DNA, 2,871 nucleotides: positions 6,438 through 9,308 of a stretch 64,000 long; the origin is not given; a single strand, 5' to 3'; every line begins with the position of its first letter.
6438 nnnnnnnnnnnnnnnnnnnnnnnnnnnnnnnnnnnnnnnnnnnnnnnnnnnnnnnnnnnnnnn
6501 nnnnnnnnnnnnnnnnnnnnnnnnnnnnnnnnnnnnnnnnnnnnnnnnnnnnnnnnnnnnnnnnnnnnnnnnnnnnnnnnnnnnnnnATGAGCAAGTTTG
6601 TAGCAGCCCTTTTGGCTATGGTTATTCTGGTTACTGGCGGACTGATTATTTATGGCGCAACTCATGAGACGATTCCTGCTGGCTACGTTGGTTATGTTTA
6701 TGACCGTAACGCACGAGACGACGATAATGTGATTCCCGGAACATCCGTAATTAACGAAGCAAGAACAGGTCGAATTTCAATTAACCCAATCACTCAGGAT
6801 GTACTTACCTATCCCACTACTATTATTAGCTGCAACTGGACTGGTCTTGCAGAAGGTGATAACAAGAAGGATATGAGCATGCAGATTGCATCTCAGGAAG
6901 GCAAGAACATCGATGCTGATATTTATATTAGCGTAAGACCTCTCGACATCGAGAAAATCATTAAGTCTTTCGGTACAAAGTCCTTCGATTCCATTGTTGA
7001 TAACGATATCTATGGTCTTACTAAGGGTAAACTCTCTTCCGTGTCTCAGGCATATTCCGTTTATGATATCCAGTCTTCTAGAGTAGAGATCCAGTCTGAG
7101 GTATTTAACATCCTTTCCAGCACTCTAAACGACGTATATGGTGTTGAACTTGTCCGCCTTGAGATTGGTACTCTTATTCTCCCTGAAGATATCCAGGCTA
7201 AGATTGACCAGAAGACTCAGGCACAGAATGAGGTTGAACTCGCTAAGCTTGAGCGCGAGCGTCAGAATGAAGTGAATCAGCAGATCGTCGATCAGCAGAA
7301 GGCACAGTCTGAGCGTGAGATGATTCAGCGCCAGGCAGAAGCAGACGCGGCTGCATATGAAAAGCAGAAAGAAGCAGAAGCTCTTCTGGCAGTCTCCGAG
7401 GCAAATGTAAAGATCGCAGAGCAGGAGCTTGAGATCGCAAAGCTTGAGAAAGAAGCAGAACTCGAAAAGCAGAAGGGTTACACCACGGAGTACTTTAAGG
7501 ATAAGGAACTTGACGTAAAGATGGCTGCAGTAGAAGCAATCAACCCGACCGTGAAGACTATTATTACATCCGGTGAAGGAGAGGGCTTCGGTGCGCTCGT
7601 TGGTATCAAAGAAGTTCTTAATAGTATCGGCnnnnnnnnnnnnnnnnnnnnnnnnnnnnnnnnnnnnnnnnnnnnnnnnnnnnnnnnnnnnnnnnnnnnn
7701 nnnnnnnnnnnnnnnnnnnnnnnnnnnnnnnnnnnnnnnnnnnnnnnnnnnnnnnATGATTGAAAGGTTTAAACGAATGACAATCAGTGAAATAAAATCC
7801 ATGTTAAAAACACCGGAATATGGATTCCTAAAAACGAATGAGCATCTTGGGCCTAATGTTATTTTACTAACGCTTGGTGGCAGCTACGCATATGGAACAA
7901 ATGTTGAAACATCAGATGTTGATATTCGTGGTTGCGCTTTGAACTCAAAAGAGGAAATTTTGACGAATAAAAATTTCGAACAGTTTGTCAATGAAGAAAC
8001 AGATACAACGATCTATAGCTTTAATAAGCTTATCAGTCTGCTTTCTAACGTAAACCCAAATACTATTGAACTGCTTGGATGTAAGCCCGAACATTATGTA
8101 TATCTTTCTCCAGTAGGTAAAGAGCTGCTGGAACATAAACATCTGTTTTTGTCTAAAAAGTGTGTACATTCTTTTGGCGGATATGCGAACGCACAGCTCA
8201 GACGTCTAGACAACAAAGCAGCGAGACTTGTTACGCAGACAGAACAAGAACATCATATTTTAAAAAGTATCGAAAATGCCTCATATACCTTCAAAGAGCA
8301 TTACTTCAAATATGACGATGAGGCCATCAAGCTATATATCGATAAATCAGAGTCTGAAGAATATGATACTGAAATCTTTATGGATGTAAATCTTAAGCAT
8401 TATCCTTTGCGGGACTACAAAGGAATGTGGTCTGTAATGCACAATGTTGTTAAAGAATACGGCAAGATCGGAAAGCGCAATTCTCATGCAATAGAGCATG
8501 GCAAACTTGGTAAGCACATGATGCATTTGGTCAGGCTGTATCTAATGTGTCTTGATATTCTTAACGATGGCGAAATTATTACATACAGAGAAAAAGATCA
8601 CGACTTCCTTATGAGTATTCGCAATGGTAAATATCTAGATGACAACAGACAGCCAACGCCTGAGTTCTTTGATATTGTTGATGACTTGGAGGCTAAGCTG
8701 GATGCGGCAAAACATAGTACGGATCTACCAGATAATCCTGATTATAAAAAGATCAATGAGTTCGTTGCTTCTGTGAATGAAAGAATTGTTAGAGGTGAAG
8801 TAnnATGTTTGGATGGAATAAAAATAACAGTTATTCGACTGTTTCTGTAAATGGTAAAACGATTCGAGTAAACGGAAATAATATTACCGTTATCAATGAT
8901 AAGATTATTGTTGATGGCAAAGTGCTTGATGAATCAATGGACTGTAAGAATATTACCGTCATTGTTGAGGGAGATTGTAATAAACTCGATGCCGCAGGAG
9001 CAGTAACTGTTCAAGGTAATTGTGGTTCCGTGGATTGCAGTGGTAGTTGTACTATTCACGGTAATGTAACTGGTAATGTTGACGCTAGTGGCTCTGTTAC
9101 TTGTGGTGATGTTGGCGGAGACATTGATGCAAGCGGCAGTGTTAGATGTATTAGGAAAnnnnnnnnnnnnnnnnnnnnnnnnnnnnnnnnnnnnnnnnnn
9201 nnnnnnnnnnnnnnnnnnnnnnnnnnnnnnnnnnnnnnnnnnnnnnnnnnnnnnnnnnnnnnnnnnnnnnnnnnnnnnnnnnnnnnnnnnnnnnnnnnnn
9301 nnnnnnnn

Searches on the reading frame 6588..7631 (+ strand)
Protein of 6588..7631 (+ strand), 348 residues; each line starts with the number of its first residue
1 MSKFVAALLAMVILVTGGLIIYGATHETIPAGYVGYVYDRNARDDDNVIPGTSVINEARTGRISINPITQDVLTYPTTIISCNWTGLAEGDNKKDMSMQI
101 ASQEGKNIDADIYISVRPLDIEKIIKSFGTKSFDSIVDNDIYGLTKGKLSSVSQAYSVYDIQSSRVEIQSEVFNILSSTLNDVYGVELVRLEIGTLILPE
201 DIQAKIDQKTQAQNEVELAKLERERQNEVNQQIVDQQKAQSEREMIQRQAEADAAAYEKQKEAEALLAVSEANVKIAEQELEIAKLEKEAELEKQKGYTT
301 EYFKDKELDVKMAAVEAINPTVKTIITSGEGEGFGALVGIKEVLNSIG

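Call 11: search_protein_families(library=pfam, proteins=[window:6588-7631:+], max_evalue=0.001)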
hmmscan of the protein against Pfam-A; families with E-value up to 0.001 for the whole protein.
window:6588-7631:+ (348 aa): 1 family
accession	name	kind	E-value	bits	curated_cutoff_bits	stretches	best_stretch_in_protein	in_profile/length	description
PF01145.31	Band_7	-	1.3e-18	68.1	23.6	1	28-225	2-173/176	SPFH domain / Band 7 family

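Call 40: search_protein_families(library=phrogs, proteins=[window:6588-7631:+], max_evalue=0.001)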
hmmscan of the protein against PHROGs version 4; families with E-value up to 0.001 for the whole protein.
window:6588-7631:+ (348 aa): 1 family
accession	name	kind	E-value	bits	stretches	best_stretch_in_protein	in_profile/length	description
phrog_200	-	other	3.5e-26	93.2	1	6-288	81-330/379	lipoprotein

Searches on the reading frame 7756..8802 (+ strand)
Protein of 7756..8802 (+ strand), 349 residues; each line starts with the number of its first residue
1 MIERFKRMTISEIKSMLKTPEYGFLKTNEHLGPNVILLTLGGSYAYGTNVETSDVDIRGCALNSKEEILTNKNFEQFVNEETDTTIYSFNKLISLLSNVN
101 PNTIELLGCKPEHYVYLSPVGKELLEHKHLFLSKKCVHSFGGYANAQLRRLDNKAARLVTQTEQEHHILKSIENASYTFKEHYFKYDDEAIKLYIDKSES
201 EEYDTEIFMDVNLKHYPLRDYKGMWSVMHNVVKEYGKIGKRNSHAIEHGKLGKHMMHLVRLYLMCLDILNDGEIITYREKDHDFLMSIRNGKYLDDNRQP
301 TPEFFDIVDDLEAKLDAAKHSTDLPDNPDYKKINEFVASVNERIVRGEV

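Call 11: search_protein_families(library=pfam, proteins=[window:7756-8802:+], max_evalue=0.001)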
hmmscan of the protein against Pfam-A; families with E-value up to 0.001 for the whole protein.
window:7756-8802:+ (349 aa): 2 families
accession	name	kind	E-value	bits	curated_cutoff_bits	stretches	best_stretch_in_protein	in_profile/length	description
PF10127.15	RlaP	-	6.9e-17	62.4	23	1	32-337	17-247/249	RNA repair pathway DNA polymerase beta family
PF01909.29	NTP_transf_2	-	8.8e-05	23.3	21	1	25-57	5-36/93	Nucleotidyltransferase domain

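Call 40: search_protein_families(library=phrogs, proteins=[window:7756-8802:+], max_evalue=0.001)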
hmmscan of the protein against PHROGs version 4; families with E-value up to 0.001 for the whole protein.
window:7756-8802:+ (349 aa): 2 families
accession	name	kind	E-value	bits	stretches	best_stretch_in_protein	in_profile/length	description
phrog_388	-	DNA, RNA and nucleotide metabolism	1.1e-57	196.7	1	17-346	19-335/351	nucleotidyltransferase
phrog_14344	-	DNA, RNA and nucleotide metabolism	0.00058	20.7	0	35-108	29-106/262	nucleotidyltransferase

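Call 63: search_protein_families(library=ncbifam, proteins=[window:7756-8802:+], max_evalue=0.001)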
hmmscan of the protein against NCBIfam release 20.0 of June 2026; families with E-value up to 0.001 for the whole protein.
window:7756-8802:+ (349 aa): 0 families

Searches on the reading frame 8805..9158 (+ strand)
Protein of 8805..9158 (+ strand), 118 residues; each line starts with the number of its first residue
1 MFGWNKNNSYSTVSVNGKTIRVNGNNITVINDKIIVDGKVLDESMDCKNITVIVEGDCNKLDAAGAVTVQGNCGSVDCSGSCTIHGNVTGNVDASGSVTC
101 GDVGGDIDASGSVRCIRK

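Call 11: search_protein_families(library=pfam, proteins=[window:8805-9158:+], max_evalue=0.001)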
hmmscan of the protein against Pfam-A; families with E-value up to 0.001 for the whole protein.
window:8805-9158:+ (118 aa): 0 families

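Call 39: search_protein_families(library=pfam, proteins=[window:8805-9158:+], max_evalue=0.1)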
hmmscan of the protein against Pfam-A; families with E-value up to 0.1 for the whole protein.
window:8805-9158:+ (118 aa): 1 family
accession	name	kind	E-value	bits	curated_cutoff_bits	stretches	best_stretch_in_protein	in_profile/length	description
PF04519.19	Bactofilin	-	0.0064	17.2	27.9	1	61-114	13-69/98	Polymer-forming cytoskeletal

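Call 40: search_protein_families(library=phrogs, proteins=[window:8805-9158:+], max_evalue=0.001)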
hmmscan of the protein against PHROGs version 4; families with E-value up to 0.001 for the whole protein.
window:8805-9158:+ (118 aa): 1 family
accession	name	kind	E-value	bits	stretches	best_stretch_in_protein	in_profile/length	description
phrog_3163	-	unknown function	5e-22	79.1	1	7-115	10-119/121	-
